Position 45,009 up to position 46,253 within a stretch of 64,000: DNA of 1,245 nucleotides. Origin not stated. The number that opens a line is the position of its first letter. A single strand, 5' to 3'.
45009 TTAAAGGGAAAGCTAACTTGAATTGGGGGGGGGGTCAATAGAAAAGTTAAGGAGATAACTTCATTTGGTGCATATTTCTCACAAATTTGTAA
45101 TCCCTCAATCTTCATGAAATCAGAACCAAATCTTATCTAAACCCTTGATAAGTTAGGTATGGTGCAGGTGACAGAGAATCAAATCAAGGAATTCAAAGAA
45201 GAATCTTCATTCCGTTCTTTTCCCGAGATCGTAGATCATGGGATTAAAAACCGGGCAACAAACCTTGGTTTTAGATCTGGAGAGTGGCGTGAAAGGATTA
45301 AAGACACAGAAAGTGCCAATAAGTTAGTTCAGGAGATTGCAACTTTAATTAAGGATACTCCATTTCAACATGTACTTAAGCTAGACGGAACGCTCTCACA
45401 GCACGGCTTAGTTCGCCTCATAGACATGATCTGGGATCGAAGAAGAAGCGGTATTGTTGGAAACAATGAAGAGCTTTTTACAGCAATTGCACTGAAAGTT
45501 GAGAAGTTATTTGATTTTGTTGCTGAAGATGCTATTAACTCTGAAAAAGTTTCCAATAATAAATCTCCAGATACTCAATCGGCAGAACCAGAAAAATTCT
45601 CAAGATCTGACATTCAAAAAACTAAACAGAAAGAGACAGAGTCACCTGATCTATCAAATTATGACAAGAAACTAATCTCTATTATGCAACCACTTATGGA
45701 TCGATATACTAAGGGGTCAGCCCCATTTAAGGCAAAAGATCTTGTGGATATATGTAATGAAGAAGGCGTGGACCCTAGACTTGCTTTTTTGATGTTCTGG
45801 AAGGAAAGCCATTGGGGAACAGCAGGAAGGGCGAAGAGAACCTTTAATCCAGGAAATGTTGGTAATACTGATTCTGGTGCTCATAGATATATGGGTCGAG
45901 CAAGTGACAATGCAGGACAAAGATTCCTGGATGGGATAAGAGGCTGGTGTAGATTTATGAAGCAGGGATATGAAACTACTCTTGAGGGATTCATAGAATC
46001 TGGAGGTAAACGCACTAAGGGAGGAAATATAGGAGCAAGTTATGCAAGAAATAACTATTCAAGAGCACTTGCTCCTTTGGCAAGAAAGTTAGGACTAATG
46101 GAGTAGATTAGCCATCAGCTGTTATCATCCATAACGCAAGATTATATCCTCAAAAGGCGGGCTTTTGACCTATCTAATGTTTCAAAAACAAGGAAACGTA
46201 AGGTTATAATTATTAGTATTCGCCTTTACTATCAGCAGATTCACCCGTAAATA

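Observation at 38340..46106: Two glucosaminidase-domain paralogs with gene-converted 3' ends bracket a 6.9-kb cassette of secreted proteins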

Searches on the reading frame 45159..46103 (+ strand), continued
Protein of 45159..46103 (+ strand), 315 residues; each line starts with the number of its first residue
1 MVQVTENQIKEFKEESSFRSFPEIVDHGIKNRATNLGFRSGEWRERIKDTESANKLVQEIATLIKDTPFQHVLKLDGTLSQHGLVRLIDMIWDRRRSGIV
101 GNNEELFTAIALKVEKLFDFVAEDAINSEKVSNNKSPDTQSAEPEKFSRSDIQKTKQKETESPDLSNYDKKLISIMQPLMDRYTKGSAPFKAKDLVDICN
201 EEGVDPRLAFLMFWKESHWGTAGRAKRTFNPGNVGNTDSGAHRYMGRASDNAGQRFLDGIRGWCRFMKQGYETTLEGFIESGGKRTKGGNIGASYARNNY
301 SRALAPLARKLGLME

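Call 93: find_encoding_contigs(protein=P0082, flank=8000, max_places=2)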
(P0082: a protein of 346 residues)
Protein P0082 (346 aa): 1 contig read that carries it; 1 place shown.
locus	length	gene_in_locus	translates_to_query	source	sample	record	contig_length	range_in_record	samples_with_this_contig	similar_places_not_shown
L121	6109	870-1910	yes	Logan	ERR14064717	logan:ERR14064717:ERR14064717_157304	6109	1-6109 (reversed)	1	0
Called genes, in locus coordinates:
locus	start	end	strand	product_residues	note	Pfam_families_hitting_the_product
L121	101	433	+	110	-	-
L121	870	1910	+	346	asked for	PF01832:Glucosaminidase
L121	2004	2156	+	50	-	-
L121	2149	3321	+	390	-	PF07228:SpoIIE (weak)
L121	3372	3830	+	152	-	-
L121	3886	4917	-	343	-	PF02322:Cyt_bd_oxida_II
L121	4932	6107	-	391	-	?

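Call 100: fold_search(model_id=the predicted structure, library=viral)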
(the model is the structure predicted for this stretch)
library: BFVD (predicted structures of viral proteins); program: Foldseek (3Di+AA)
matches with E <= 10: 112; with E <= 0.001: 0
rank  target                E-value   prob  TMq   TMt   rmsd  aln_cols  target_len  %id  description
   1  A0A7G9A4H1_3          9.7e-02  1.00  0.37  0.12  17.4       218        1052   22  Tape measure domain protein [Bacteriophage sp.]
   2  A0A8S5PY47            1.0e-01  1.00  0.35  0.49   4.3       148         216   20  Mannosyl-glycoprotein endo-beta-N-acetylglucosaminidase [Myoviridae sp. ctgsk7]
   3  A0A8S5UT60            1.9e-01  0.85  0.30  0.31  29.2       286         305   17  Beta- N-acetylglucosaminidase [Myoviridae sp. ctYA416]
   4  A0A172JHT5            2.6e-01  0.93  0.25  0.29   7.1       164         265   18  Mannosyl-glycoendo-beta-N-acetylglucosaminidase [Bacillus phage AR9]
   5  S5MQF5                4.1e-01  0.13  0.15  0.09  25.6       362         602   11  Uncharacterized protein [Sinorhizobium phage phiM12]
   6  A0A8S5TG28            4.5e-01  0.98  0.29  0.33   4.9       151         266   20  Mannosyl-glycoprotein endo-beta-N-acetylglucosaminidase [Myoviridae sp. ctIty1]
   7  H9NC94                5.7e-01  0.41  0.21  0.28  16.8       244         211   15  (no name in the UniProt tables at hand)
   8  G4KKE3                5.7e-01  0.12  0.14  0.12  21.4       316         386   10  (no name in the UniProt tables at hand)
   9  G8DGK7                5.7e-01  0.08  0.12  0.10  23.8       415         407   10  (no name in the UniProt tables at hand)
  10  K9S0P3                6.5e-01  0.09  0.13  0.13  18.4       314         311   10  (no name in the UniProt tables at hand)
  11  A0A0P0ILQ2            6.5e-01  0.07  0.12  0.09  25.5       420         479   12  Internal (Core) protein [Pbunalikevirus phiFenriz]
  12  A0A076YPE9            6.8e-01  0.06  0.10  0.08  29.0       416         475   10  Tape masure protein [Staphylococcus phage P108]
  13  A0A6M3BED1            8.4e-01  0.08  0.13  0.14  27.3       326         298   12  (no name in the UniProt tables at hand)
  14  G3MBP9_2              9.6e-01  0.44  0.31  0.08  20.1       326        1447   15  Gp183 [Bacillus phage G]
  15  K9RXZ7                9.6e-01  0.12  0.14  0.17  18.3       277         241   11  (no name in the UniProt tables at hand)
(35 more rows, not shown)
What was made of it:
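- BFVD top fold hits are a tape-measure protein and phage glucosaminidases (call 100).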

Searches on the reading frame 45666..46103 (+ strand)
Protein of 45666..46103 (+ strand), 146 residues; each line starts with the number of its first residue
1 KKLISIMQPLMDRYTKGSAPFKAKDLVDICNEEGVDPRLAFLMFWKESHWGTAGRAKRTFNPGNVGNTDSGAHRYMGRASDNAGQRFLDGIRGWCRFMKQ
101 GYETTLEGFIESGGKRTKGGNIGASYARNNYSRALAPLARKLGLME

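Call 28: find_homologous_proteins(query=A3, max_evalue=0.001)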
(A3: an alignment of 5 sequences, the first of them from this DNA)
Query A3 (5 sequences) (146 aa, profile of the alignment): 63 proteins with E <= 0.001 among 544 candidates.
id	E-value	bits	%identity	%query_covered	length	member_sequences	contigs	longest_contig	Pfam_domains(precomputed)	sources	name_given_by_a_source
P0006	1.2e-18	85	46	41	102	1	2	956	-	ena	-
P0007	1.2e-18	85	44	39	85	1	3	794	-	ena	-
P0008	1.5e-18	85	40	44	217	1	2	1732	-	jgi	jgi:hypothetical protein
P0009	1.4e-17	82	43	43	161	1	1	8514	-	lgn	-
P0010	2.9e-16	78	41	56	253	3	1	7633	PF01832.26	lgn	-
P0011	1.1e-15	76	43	44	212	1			-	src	-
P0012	1.2e-15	76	43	44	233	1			-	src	-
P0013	4.8e-15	74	58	27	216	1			-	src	-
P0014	5.5e-15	74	59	28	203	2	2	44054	-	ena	-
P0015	2.3e-14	72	44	39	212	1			-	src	-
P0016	3.4e-14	71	41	51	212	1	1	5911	PF01832.26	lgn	-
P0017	4.8e-14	71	58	27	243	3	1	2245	-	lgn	-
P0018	8.9e-14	70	44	39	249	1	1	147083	PF01832.26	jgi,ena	-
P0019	1.2e-13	69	46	40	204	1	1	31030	-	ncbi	-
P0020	1.2e-13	69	39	45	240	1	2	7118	-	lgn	-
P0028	6.6e-13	67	32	86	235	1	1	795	-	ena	-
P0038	2.4e-11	62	30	78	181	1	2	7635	PF01832.26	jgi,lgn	-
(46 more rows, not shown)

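Call 47: search_protein_families(library=phrogs, proteins=[P0028, P0038], max_evalue=0.01)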
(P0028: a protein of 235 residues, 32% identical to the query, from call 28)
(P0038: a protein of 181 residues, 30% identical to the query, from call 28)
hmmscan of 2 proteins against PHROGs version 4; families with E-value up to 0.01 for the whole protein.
P0028 (235 aa): 0 families

P0038 (181 aa): 4 families
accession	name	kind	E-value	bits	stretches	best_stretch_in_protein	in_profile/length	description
phrog_3513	-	lysis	0.0019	17.2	0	47-120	641-708/1434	endolysin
phrog_4067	-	other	0.0036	16.7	1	11-152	624-760/980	transglycosylase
phrog_25820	-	lysis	0.0053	17.2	1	66-140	145-220/265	endolysin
phrog_8251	-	lysis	0.0083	16.8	0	108-175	75-140/250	endolysin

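Call 63: find_related_loci(query=A3, collection=viral_contigs, flank=5000)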
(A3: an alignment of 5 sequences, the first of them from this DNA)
Query A3 (146 aa) in viral_contigs; peptide patterns used: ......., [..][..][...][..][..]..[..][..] (x = any residue, [..] = any of these).
112 stretches matched a pattern; 25 encode a relative of the query (tblastn E <= 1e-3); 25 distinct loci.
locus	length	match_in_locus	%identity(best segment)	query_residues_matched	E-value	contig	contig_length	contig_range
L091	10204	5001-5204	49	13-77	2e-14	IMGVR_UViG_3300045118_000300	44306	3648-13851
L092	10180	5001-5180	45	18-77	1e-11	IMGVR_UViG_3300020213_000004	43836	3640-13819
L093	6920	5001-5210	39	11-77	7e-11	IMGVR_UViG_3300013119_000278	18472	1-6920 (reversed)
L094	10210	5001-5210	39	11-77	7e-11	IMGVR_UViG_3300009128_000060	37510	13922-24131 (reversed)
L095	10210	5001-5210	39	35-109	2e-11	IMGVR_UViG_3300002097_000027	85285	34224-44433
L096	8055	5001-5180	45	18-77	2e-11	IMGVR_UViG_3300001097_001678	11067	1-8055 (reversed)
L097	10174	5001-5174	43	18-75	1e-10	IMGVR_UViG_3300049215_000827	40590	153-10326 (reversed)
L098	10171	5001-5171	42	18-74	2e-10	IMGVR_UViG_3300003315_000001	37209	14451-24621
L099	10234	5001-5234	33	19-101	2e-10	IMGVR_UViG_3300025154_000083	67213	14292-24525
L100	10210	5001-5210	37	11-77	5e-10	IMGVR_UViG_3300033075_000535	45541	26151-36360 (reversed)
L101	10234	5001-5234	33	19-101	2e-10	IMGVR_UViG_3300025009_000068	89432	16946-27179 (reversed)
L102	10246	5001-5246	32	18-105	8e-9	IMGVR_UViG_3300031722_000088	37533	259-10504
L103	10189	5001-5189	40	12-71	7e-10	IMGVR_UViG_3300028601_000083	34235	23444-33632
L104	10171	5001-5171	40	18-74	6e-10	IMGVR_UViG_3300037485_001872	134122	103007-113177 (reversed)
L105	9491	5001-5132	52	34-77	9e-10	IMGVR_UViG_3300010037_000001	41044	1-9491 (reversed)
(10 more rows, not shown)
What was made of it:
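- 25 viral contigs encode the NPGNVGN-type half-domain (call 63).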
